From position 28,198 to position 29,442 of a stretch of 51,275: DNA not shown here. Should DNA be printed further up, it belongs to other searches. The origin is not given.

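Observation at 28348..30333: Two abutting orphan RimK-type ATP-grasp ligase paralogs between an OMP terminator and the 3' end of tRNA-Val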

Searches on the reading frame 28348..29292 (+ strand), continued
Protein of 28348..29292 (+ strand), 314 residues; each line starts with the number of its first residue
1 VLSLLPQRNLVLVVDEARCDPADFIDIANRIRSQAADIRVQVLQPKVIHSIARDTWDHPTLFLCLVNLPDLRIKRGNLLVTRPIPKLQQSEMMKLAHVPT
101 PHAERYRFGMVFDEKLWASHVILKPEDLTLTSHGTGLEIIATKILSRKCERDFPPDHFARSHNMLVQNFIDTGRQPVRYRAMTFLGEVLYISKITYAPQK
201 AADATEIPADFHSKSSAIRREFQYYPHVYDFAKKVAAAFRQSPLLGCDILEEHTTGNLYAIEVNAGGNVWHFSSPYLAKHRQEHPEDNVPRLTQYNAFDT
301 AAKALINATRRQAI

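Call 37: search_protein_families(library=ncbifam, proteins=[L009:8961-9986:+, L009:10976-12235:+, L013:12336-13211:-, L009:14645-15508:-, L021:10780-12291:+, L007:12186-12500:+, L007:12500-13834:+, L021:9287-10063:+, L013:17128-17946:-], max_evalue=0.01)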
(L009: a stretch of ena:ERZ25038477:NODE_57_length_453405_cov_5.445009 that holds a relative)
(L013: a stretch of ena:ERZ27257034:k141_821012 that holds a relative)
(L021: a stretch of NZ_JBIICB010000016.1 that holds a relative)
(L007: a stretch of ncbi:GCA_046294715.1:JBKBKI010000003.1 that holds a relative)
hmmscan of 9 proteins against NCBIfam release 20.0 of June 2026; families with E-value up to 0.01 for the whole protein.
L009:8961-9986:+ (342 aa): 12 families
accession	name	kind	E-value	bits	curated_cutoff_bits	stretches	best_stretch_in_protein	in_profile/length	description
TIGR04195.1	S_glycosyl_SunS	equivalog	3.9e-18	65.5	350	1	4-203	59-261/421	SunS family peptide S-glycosyltransferase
TIGR04283.1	glyco_like_mftF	equivalog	8.5e-09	35.3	182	1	12-122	9-122/221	TIGR04283 family arsenosugar biosynthesis glycosyltransferase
NF010496.0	PRK13915.1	equivalog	4.8e-08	32.4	262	1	14-84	43-126/307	glucosyl-3-phosphoglycerate synthase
NF007482.0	PRK10073.1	equivalog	2.7e-06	26.6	423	1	4-87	8-98/334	glycosyltransferase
TIGR03965.1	mycofact_glyco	equivalog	6.2e-06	25.3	280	1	4-102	76-182/467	mycofactocin biosynthesis glycosyltransferase MftF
NF047558.1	TPR_END_plus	domain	3.6e-05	23.6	32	0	198-216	2-20/56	TPR end-of-group domain-containing protein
TIGR04182.1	glyco_TIGR04182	equivalog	0.00016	21.1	325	1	28-87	27-85/293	S-layer glycoprotein N-glycosyltransferase AglJ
NF041391.1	DPhHxTase_Halo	equivalog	0.0011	17.9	375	1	28-85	24-79/213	dolichyl-phosphate hexose transferase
NF058614.1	PPMAGASynPpgS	equivalog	0.0014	18.1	370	1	18-58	16-56/226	polyprenyl-phospho-N-acetylgalactosaminyl synthase PpgS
NF011721.1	PRK15174.1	equivalog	0.0015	16.8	1200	1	203-302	220-316/656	Vi polysaccharide transport protein VexE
NF041875.1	EPS_EpsD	equivalog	0.0023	17.4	370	1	18-85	15-90/325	exopolysaccharide biosynthesis glycosyltransferase EpsD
TIGR02917.1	PEP_TPR_lipo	equivalog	0.0093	13.9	312.2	0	254-302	143-225/899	XrtA/PEP-CTERM system TPR-repeat protein PrsT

L009:10976-12235:+ (420 aa): 7 families
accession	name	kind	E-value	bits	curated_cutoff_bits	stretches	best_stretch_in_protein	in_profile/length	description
TIGR03087.1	stp1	hypoth_equivalog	1.6e-30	106.5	316.65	1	115-402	95-385/397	TIGR03087 family PEP-CTERM/XrtA system glycosyltransferase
NF038229.1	Glyco4_Geo_Pelo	equivalog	3.5e-07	29.5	400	1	211-414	120-336/338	GPMC system family 4 glycosyltransferase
TIGR03088.1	stp2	hypoth_equivalog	1.6e-06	27.4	409.05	1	299-412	257-371/374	TIGR03088 family PEP-CTERM/XrtA system glycosyltransferase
NF041876.1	EPS_EpsE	equivalog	1.1e-05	24.9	400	1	298-402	277-384/389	exopolysaccharide biosynthesis GT4 family glycosyltransferase EpsE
TIGR03999.1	thiol_BshA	equivalog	0.00017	20.6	273.7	1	297-413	255-372/375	N-acetyl-alpha-D-glucosaminyl L-malate synthase BshA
NF053787.1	GlcN_PG_synth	equivalog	0.0029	16.5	480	1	330-409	276-354/361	N-acetylglucosaminyl phosphatidylglycerol synthase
NF047881.1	glyco_SdgB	exception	0.0055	15.4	800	1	300-410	381-492/496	serine-aspartate repeat adhesin O-glycosyltransferase SdgB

L013:12336-13211:- (292 aa): 0 families

L009:14645-15508:- (288 aa): 0 families

L021:10780-12291:+ (504 aa): 1 family
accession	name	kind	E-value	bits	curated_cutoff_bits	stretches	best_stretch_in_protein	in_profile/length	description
TIGR03965.1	mycofact_glyco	equivalog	8.2e-08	31.5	280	1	146-358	77-280/467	mycofactocin biosynthesis glycosyltransferase MftF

L007:12186-12500:+ (105 aa): 0 families

L007:12500-13834:+ (445 aa): 0 families

L021:9287-10063:+ (259 aa): 0 families

L013:17128-17946:- (273 aa): 0 families
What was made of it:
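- Closest known: Glycocin systems built around the SunS peptide S-glycosyltransferase. Same: The cassette's GT2-TPR has SunS (TIGR04195) as its best curated match (call 37).
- The best curated match of GT2-TPR is the SunS peptide S-glycosyltransferase family (E 4e-18, below the family cutoff; call 37).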

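Call 38: search_protein_families(library=pfam, proteins=[L009:8961-9986:+, L013:12336-13211:-, L009:14645-15508:-, L021:10780-12291:+, L021:9287-10063:+, L013:17128-17946:-, L005:10945-11946:-, L005:8350-8946:+, L002:8913-9833:-], max_evalue=0.01)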
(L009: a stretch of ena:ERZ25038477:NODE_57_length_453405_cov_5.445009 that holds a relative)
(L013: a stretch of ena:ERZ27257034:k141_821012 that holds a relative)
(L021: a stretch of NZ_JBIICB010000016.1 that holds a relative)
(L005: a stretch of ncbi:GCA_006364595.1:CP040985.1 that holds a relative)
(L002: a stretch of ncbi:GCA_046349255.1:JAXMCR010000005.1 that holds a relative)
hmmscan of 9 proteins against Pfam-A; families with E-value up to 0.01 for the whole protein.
L009:8961-9986:+ (342 aa): 11 families
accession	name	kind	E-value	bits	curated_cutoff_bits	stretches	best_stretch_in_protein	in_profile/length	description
PF00535.33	Glycos_transf_2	-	4.7e-21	75.9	23.3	1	9-155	5-164/168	Glycosyl transferase family 2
PF13704.12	Glyco_tranf_2_4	-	1.3e-08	35.6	27.5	1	11-91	1-88/98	Glycosyl transferase family 2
PF07719.23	TPR_2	-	3.5e-07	30.3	27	1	195-225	1-31/34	Tetratricopeptide repeat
PF14559.12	TPR_19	-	7e-06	26.7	25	1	260-302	15-57/68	Tetratricopeptide repeat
PF13428.12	TPR_14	-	1.3e-05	25.8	23.5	0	275-303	6-34/44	Tetratricopeptide repeat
PF13176.12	TPR_7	-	5e-05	23.5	27.9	0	276-303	5-32/36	Tetratricopeptide repeat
PF13181.12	TPR_8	-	0.00015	22.1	25.7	0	197-224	3-30/34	Tetratricopeptide repeat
PF13432.12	TPR_16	-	0.0003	21.6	32.7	0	258-302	19-63/65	Tetratricopeptide repeat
PF07721.20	TPR_4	-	0.00035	21.3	27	0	197-217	3-23/26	Tetratricopeptide repeat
PF03704.23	BTAD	-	0.0012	19.7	22.1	0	179-217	80-118/146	Bacterial transcriptional activator domain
PF13424.12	TPR_12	-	0.0014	19.2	30.1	0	199-242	7-53/77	Tetratricopeptide repeat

L013:12336-13211:- (292 aa): 0 families

L009:14645-15508:- (288 aa): 0 families

L021:10780-12291:+ (504 aa): 3 families
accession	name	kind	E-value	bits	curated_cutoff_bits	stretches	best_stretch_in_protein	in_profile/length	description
PF00535.33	Glycos_transf_2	-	1.1e-09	38.9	23.3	1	147-259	2-116/168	Glycosyl transferase family 2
PF13641.12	Glyco_tranf_2_3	-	4.4e-08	33.9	27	1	162-360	20-213/230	Glycosyltransferase like family 2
PF13632.12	Glyco_trans_2_3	-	0.0096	16.2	27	0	228-359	2-124/198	Glycosyl transferase family group 2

L021:9287-10063:+ (259 aa): 4 families
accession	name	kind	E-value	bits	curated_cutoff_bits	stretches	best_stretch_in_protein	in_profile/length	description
PF13505.12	OMP_b-brl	-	1.6e-17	64.7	28.7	1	37-243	3-161/175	Outer membrane protein beta-barrel domain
PF01389.23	OmpA_membrane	-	3.7e-05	24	21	1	160-228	81-150/180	OmpA-like transmembrane domain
PF02462.21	Opacity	-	0.0004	20.9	21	1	191-231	67-107/126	Opacity family porin protein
PF02530.20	Porin_2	-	0.0015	18.5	22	1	196-234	298-336/357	Porin subfamily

L013:17128-17946:- (273 aa): 0 families

L005:10945-11946:- (334 aa): 0 families

L005:8350-8946:+ (199 aa): 0 families

L002:8913-9833:- (307 aa): 0 families

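Call 53: search_protein_families(library=ncbifam, proteins=[L005:10945-11946:-, L032:11402-12373:+, L005:8350-8946:+, L002:8913-9833:-, L002:6788-7678:-, L029:10979-12829:-, L029:12839-13948:-, L029:13958-14764:+, L013:8579-9763:-], max_evalue=0.01)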
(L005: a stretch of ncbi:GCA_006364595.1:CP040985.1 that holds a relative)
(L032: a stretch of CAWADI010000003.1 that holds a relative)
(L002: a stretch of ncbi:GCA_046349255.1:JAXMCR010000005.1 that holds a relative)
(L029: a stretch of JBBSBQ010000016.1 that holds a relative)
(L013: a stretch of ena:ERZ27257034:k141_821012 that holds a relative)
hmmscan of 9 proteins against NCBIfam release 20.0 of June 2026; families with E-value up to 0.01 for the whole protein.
L005:10945-11946:- (334 aa): 1 family
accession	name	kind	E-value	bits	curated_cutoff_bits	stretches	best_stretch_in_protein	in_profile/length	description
TIGR04267.2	mod_HExxH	domain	9.6e-25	87.6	40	1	151-324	2-176/177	aKG-HExxH-type peptide beta-hydroxylase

L032:11402-12373:+ (324 aa): 1 family
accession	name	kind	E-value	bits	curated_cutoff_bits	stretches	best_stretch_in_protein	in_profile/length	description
TIGR04267.2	mod_HExxH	domain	4.4e-28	98.5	40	1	140-313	3-176/177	aKG-HExxH-type peptide beta-hydroxylase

L005:8350-8946:+ (199 aa): 0 families

L002:8913-9833:- (307 aa): 2 families
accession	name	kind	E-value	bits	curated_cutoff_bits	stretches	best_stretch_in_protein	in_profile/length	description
NF033554.9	floc_PepA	equivalog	7.8e-05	22.6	80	1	20-301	8-261/261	flocculation-associated PEP-CTERM protein PepA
TIGR03370.1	VPLPA-CTERM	domain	0.00074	19.5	25.35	1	278-301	2-25/25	VPLPA-CTERM sorting domain-containing protein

L002:6788-7678:- (297 aa): 0 families

L029:10979-12829:- (617 aa): 0 families

L029:12839-13948:- (370 aa): 1 family
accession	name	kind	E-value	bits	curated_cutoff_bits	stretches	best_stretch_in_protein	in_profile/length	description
TIGR02122.1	TRAP_TAXI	subfamily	0.0061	15.4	84.35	1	30-105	5-78/320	TAXI family TRAP transporter solute-binding subunit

L029:13958-14764:+ (269 aa): 0 families

L013:8579-9763:- (395 aa): 1 family
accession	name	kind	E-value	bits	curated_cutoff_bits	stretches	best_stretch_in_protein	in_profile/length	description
TIGR03866.1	PQQ_ABC_repeats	subfamily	0.00098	18.3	287.3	0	191-261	7-72/310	PQQ-dependent catabolism-associated beta-propeller protein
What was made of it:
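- An independent context in L005 and L032 pairs the gene with TIGR04267, the aKG-HExxH peptide beta-hydroxylase (88 and 99 bits against a cutoff of 40; call 53). In L002 the ATP-grasp genes flank a PEP-CTERM/VPLPA-CTERM secreted protein (call 53).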

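Call 63: find_encoding_contigs(protein=P0065, flank=6000, max_places=2)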
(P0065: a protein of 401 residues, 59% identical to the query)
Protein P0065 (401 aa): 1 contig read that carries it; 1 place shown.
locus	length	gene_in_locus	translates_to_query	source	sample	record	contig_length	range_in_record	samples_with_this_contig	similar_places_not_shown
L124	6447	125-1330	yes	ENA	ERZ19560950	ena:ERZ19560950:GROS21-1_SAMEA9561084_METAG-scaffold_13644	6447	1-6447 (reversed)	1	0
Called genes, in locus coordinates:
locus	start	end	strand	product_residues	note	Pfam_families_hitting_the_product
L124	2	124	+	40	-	?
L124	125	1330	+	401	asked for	PF13393:tRNA-synt_His, PF03129:HGTP_anticodon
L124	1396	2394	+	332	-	PF01551:Peptidase_M23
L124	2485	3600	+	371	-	PF13393:tRNA-synt_His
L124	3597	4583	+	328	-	PF01634:HisG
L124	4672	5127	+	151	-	PF03724:META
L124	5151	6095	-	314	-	PF02951:GSH-S_N, PF02955:GSH-S_ATP, PF08443:RimK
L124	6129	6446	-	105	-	?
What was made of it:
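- Tried and rejected: The apparent HisRS fusion is a chimeric gene call at a contig end and is uninformative (call 63).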

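Call 64: find_encoding_contigs(protein=P0009, flank=8000, max_places=2)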
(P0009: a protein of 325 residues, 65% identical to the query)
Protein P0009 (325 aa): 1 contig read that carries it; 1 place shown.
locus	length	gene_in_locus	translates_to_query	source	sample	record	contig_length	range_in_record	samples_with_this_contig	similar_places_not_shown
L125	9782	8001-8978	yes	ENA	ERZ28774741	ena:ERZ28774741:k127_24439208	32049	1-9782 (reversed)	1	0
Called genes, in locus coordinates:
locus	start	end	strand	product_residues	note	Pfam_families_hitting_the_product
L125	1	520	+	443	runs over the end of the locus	PF05951:Peptidase_M15_2, PF08291:Peptidase_M15_3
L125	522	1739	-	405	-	PF05977:MFS_3, PF07690:MFS_1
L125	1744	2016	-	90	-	PF10073:GapR_DNA-bd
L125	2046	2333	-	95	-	PF06844:DUF1244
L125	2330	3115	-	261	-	PF05013:FGase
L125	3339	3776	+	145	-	PF06282:DUF1036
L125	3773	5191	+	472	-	PF00224:PK, PF02887:PK_C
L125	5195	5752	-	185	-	PF13371:TPR_9 (faint), PF00515:TPR_1 (faint), PF07719:TPR_2 (faint), PF13432:TPR_16 (weak)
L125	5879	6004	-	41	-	PF00444:Ribosomal_L36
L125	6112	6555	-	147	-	-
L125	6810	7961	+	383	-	-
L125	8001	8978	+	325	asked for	-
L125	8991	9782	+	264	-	?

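Call 72: search_protein_representatives(alignment_id=A1)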
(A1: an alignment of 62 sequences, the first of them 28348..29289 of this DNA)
Query: 62 sequences, 318 profile positions. Proteins with E-value up to 0.001 (for the whole library): 734; up to 1e-10: 563; up to 1e-30: 317. The best 150 are listed.
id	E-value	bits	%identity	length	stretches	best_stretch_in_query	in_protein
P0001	3.6e-127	440.2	-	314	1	3-317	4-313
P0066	4.5e-119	413.6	-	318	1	5-317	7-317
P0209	6.6e-119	413.1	-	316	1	1-317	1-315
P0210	4.9e-117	406.9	-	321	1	4-317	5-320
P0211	1.6e-112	392.1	-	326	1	5-317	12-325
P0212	3.4e-111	387.7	-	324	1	5-317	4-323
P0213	4.3e-110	384.1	-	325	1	1-318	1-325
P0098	1.4e-108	379.2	-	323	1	5-317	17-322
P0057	4.4e-107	374.2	-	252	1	68-318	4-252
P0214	5.8e-105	367.3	-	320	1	6-313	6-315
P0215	6.0e-102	357.4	-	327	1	5-317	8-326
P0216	4.4e-101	354.5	-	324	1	1-317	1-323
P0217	1.1e-100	353.1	-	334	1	2-317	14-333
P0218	2.1e-99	349.0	-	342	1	6-317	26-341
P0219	1.7e-97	342.7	-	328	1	5-317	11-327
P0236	3.2e-85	302.4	-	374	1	5-317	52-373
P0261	3.4e-74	266.2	-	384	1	4-318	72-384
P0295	6.5e-67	242.2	-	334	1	5-263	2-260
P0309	1.4e-63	231.3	-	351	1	4-220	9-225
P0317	7.9e-62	225.5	-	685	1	6-317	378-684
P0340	3.3e-58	213.7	-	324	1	5-181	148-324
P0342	2.5e-57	210.7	-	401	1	4-317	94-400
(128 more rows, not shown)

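Call 74: search_protein_families(library=pfam, proteins=[P0317, P0342, P0261, P0340, P0309, P0295, P0236], max_evalue=0.01)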
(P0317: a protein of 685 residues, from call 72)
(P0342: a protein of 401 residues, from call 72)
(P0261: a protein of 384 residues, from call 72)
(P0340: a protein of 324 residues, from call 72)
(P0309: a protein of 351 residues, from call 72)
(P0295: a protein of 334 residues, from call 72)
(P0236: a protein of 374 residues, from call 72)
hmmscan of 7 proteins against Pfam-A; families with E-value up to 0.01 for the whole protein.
P0317 (685 aa): 5 families
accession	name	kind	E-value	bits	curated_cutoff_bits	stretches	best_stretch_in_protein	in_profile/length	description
PF00535.33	Glycos_transf_2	-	4.1e-17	63.1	23.3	1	10-106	4-108/168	Glycosyl transferase family 2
PF13704.12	Glyco_tranf_2_4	-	4.1e-07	30.8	27.5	1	13-97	1-94/98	Glycosyl transferase family 2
PF13428.12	TPR_14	-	0.0016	19.4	23.5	0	200-225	4-29/44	Tetratricopeptide repeat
PF13432.12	TPR_16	-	0.0049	17.7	32.7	0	183-227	17-61/65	Tetratricopeptide repeat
PF14397.11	ATPgrasp_ST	-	0.0068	16.1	31.4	0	599-654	216-270/278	Sugar-transfer associated ATP-grasp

P0342 (401 aa): 3 families
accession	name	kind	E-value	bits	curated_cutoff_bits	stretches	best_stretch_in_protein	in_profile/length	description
PF02655.19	ATP-grasp_3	-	8.4e-08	32.9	23.2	1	176-355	3-155/160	ATP-grasp domain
PF08443.16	RimK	-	3.6e-05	23.9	21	1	175-356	2-166/188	RimK-like ATP-grasp domain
PF14397.11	ATPgrasp_ST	-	0.00084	19.1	31.4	0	316-355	216-254/278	Sugar-transfer associated ATP-grasp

P0261 (384 aa): 0 families

P0340 (324 aa): 0 families

P0309 (351 aa): 0 families

P0295 (334 aa): 0 families

P0236 (374 aa): 0 families
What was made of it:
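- On RimK family (PF08443; ribosomal protein S6 glutamate ligase type): One distant representative, P0342, just passes (23.9 bits against a cutoff of 21; call 74).
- Closest known: RimK / LysX / GshB-type ATP-grasp ligases. Same: One distant family member (P0342) passes the PF08443 and PF02655 thresholds (call 74).
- P0317 is a natural GT2-TPR + ATP-grasp fusion (call 74). P0317 is a fusion to a GT2 domain (call 74).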

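Call 78: find_homologous_proteins(query=L016:4908-5954:-, max_evalue=1e-10)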
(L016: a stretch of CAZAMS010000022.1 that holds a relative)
Query L016:4908-5954:- (349 aa): 1294 proteins with E <= 1e-10 among 8000 candidates; the best 120 are listed.
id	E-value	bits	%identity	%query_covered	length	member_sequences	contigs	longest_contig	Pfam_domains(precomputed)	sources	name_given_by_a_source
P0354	9.6e-229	776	100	100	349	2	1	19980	PF07721.21,PF00535.33,PF07719.24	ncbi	-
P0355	1.1e-199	681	87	100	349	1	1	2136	PF00535.33,PF07719.24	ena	-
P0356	2.6e-187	640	83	100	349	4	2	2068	PF14559.13,PF00535.33,PF07719.24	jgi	-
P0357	5.2e-187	639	81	100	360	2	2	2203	PF00535.33,PF07719.24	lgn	-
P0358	6.6e-185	632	82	99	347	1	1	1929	PF14559.13,PF00535.33,PF07719.24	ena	-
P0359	2.3e-182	624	81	99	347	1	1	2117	PF14559.13,PF00535.33,PF07719.24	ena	-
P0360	2.8e-172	591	76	99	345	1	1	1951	PF13428.13,PF00535.33,PF07719.24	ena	-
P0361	2.3e-169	581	76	99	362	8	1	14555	PF14559.13,PF00535.33,PF07719.24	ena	-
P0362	1.6e-164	565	73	99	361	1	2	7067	PF13428.13,PF00535.33,PF07719.24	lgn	-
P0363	7.0e-161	553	72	99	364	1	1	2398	PF00535.33,PF07719.24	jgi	jgi:glycosyltransferase involved in cell wall biosynthesis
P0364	1.0e-160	553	72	99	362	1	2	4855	PF00535.33,PF07719.24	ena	-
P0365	2.1e-155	535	70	98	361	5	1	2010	PF13428.13,PF00535.33,PF07719.24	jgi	jgi:hypothetical protein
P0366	1.4e-154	532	70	99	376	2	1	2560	PF07721.21,PF13428.13,PF00535.33,PF07719.24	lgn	-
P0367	4.1e-154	531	69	99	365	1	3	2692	PF07721.21,PF14559.13,PF13424.13,PF13428.13,PF13181.13,PF00535.33,PF07719.24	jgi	jgi:glycosyltransferase involved in cell wall biosynthesis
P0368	3.0e-153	528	71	99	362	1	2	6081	PF00535.33,PF07719.24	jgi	jgi:glycosyltransferase involved in cell wall biosynthesis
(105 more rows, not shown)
